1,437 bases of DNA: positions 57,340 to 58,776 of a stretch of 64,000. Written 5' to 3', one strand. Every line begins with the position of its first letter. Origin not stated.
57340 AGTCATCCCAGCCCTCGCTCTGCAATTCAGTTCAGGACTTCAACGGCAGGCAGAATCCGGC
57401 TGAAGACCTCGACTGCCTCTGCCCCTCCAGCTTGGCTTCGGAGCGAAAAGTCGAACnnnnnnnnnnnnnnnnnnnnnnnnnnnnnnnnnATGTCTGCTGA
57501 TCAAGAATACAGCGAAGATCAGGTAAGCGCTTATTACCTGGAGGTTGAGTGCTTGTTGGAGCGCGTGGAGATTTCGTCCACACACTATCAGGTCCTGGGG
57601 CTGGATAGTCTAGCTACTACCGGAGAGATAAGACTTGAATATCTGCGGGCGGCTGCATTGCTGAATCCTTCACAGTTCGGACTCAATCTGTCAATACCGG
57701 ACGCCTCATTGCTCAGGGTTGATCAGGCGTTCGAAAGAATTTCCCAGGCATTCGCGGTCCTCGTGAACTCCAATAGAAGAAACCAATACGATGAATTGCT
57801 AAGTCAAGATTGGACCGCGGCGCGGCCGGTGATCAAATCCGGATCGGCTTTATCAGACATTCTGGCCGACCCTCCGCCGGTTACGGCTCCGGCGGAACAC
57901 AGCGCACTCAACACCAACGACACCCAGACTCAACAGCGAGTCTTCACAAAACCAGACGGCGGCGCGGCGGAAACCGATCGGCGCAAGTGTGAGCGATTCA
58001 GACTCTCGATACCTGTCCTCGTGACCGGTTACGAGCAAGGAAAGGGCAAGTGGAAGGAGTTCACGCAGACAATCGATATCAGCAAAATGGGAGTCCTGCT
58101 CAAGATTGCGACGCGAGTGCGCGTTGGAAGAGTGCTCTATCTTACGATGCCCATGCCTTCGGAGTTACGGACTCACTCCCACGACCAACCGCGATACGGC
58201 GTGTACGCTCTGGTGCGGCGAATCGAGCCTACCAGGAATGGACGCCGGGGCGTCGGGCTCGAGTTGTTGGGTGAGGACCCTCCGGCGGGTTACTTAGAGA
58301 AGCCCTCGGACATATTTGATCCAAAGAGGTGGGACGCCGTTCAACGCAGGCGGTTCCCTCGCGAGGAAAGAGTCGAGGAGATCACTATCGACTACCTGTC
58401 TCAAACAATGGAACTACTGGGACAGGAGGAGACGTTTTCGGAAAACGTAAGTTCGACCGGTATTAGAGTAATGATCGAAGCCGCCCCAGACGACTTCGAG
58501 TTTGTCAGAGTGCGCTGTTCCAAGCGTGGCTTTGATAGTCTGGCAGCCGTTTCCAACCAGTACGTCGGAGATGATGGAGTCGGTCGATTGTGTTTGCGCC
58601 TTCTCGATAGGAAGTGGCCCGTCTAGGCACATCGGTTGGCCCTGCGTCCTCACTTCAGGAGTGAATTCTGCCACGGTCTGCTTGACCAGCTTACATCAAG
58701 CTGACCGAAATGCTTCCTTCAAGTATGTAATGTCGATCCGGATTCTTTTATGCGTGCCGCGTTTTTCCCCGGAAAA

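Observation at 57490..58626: J-like-domain + tandem PilZ protein, paralog 2, upstream of a membrane GGDEF-EAL enzyme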

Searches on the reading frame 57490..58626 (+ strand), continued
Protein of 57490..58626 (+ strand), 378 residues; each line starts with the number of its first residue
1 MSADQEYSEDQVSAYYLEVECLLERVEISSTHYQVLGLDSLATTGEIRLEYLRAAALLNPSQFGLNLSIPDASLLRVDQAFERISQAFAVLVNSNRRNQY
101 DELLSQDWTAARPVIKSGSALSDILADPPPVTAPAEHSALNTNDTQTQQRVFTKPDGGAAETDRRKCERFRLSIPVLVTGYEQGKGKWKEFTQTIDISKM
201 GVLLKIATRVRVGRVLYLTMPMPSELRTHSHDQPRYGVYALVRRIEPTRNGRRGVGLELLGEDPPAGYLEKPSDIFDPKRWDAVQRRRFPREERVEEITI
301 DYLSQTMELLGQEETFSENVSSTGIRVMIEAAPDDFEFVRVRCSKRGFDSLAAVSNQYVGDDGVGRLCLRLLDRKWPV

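Call 37: find_encoding_contigs(protein=P0039, flank=8000, max_places=2)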
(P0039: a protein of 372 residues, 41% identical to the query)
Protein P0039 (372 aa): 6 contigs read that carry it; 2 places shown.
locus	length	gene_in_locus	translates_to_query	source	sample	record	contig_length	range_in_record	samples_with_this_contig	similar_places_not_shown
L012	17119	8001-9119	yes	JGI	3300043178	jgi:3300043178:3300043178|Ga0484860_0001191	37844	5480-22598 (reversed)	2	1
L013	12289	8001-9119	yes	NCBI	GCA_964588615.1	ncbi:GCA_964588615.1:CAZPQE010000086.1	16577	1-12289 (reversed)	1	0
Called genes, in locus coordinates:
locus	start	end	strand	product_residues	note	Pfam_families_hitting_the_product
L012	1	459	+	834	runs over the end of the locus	PF00912:Transgly, PF00905:Transpeptidase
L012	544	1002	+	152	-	PF02985:HEAT (faint), PF13646:HEAT_2, PF03130:HEAT_PBS (faint), PF13513:HEAT_EZ (faint)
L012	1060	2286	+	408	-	PF06245:DUF1015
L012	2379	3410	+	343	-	-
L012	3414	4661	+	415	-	PF00871:Acetate_kinase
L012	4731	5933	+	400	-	PF00389:2-Hacid_dh, PF02826:2-Hacid_dh_C, PF03446:NAD_binding_2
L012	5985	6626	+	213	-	-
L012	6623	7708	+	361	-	PF00266:Aminotran_5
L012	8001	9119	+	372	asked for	PF00226:DnaJ, PF07238:PilZ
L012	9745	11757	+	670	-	PF01590:GAF, PF13185:GAF_2 (faint), PF13492:GAF_3 (weak), PF00158:Sigma54_activat, PF14532:Sigma54_activ_2, PF07728:AAA_5, PF25601:AAA_lid_14, PF02954:HTH_8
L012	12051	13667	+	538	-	PF00400:WD40 (faint), PF17164:DUF5122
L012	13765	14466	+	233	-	-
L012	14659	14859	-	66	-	-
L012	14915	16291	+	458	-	PF03712:Cu2_monoox_C (weak)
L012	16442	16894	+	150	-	PF00034:Cytochrom_C, PF13442:Cytochrome_CBB3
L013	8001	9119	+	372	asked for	PF00226:DnaJ, PF07238:PilZ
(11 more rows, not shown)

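Call 38: search_protein_families(library=ncbifam, proteins=[window:57490-58626:+], max_evalue=0.01)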
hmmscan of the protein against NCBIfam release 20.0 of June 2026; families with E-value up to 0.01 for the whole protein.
window:57490-58626:+ (378 aa): 2 families
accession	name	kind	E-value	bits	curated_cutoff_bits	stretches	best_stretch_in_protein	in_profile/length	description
TIGR02349.1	DnaJ_bact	equivalog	0.0002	20.9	377.2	1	32-110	2-72/354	molecular chaperone DnaJ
NF050028.1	CldAdptActJ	equivalog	0.0049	17.3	150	1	31-100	3-69/93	cold adaptation protein ActJcold adaptation protein ActJ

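Call 45: find_related_loci(query=A3, collection=genome_contigs, flank=8000)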
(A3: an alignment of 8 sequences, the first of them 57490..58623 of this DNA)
Query A3 (378 aa) in genome_contigs; peptide patterns used: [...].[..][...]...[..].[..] (x = any residue, [..] = any of these).
73 stretches matched a pattern; 57 encode a relative of the query (tblastn E <= 1e-3); 57 distinct loci.
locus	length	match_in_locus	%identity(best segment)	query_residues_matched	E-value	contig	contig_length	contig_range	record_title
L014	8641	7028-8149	45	12-378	1e-104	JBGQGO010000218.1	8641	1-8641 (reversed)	MAG: Blastocatellia bacterium isolate OBJ2_061818_090_26 k141_1165808_length_8641_cov_15.8991, whole genome shotgun sequ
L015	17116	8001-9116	43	12-378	3e-104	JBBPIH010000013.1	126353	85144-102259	MAG: Acidobacteriota bacterium isolate BPF2-12-14_bin_2 NODE_13_length_126353_cov_29.107096, whole genome shotgun sequen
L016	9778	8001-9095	42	3-378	3e-102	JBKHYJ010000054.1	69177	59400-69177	MAG: Blastocatellia bacterium isolate NC_bin.3.orig k127_340899, whole genome shotgun sequence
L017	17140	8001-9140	43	2-376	1e-102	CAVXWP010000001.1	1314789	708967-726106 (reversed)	MAG: Blastocatellia bacterium isolate MFD04944.bin.1.11 genome assembly, contig: contig_16550, whole genome shotgun sequ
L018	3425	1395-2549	41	12-378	3e-104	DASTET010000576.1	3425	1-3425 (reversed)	MAG TPA_asm: Blastocatellia bacterium isolate SMAG_U854 k141_1141437, whole genome shotgun sequence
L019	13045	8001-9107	44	12-378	4e-102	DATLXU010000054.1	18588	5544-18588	MAG TPA_asm: Blastocatellia bacterium isolate SMAG_U13254 k141_398215, whole genome shotgun sequence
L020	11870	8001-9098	43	8-378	8e-102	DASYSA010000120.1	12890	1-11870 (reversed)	MAG TPA_asm: Blastocatellia bacterium isolate SMAG_U4525 k141_3572384, whole genome shotgun sequence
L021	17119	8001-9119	42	12-378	8e-101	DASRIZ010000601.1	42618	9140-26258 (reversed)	MAG TPA_asm: Blastocatellia bacterium isolate SMAG_U10123 k141_4199513, whole genome shotgun sequence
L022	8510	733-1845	42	12-376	8e-100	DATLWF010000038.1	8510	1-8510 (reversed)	MAG TPA_asm: Blastocatellia bacterium isolate SMAG_U13211 k141_145588, whole genome shotgun sequence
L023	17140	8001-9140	46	6-378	6e-100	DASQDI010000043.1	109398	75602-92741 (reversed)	MAG TPA_asm: Blastocatellia bacterium isolate SMAG_U11723 k141_834280, whole genome shotgun sequence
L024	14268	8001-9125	41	12-378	1e-98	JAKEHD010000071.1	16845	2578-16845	MAG: Blastocatellia bacterium isolate PMV_6.28 PMV_6.28.k101_98480, whole genome shotgun sequence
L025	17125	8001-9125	42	12-378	3e-97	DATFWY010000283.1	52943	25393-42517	MAG TPA_asm: Blastocatellia bacterium isolate SMAG_U9503 k141_10278488, whole genome shotgun sequence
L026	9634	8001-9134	41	4-378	7e-97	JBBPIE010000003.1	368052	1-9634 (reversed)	MAG: Candidatus Onstottus arcticum isolate BPF1-18-20_bin_3 NODE_4_length_368052_cov_43.311407, whole genome shotgun seq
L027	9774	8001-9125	43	4-378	9e-95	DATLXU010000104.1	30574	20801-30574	MAG TPA_asm: Blastocatellia bacterium isolate SMAG_U13254 k141_539063, whole genome shotgun sequence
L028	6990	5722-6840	40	12-378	1e-94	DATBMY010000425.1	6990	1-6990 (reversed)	MAG TPA_asm: Blastocatellia bacterium isolate SMAG_U4010 k141_5175511, whole genome shotgun sequence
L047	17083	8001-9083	39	18-373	6e-75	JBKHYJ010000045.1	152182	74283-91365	MAG: Blastocatellia bacterium isolate NC_bin.3.orig k127_323199, whole genome shotgun sequence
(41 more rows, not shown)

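Call 55: search_protein_representatives(alignment_id=A1)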
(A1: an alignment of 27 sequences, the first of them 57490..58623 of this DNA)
Query: 27 sequences, 390 profile positions. Proteins with E-value up to 0.001 (for the whole library): 22903; up to 1e-10: 743; up to 1e-30: 192. The best 150 are listed.
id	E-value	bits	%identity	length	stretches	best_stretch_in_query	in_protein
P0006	1.9e-159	547.1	-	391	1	4-389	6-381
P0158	9.6e-149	511.9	-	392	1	13-389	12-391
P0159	1.2e-147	508.3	-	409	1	11-389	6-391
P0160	5.1e-147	506.2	-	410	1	9-390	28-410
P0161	3.0e-143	493.8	-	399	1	16-390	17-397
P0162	2.8e-142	490.7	-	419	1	10-390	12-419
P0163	6.5e-137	473.0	-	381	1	12-390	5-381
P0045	4.8e-135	466.8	-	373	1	1-389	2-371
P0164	6.2e-135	466.5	-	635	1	16-390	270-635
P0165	3.8e-134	463.9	-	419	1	9-389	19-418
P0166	4.5e-132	457.0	-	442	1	9-386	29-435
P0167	3.8e-128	444.1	-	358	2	169-389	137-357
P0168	9.6e-128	442.8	-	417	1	17-389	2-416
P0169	1.1e-126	439.3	-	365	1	8-389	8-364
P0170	3.1e-126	437.8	-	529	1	5-387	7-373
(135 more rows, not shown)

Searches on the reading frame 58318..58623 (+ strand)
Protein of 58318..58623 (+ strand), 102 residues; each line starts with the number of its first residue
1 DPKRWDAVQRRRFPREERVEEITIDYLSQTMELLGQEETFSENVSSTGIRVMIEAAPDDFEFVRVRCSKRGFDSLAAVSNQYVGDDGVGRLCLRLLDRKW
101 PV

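Call 23: search_protein_families(library=pfam, proteins=[window:58318-58623:+], max_evalue=10)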
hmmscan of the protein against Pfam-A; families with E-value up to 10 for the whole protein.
seq(102 aa): 1 family
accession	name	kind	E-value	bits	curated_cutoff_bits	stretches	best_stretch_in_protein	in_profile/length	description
PF07238.19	PilZ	-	0.15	12.9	22.5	1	9-68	1-55/102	PilZ domain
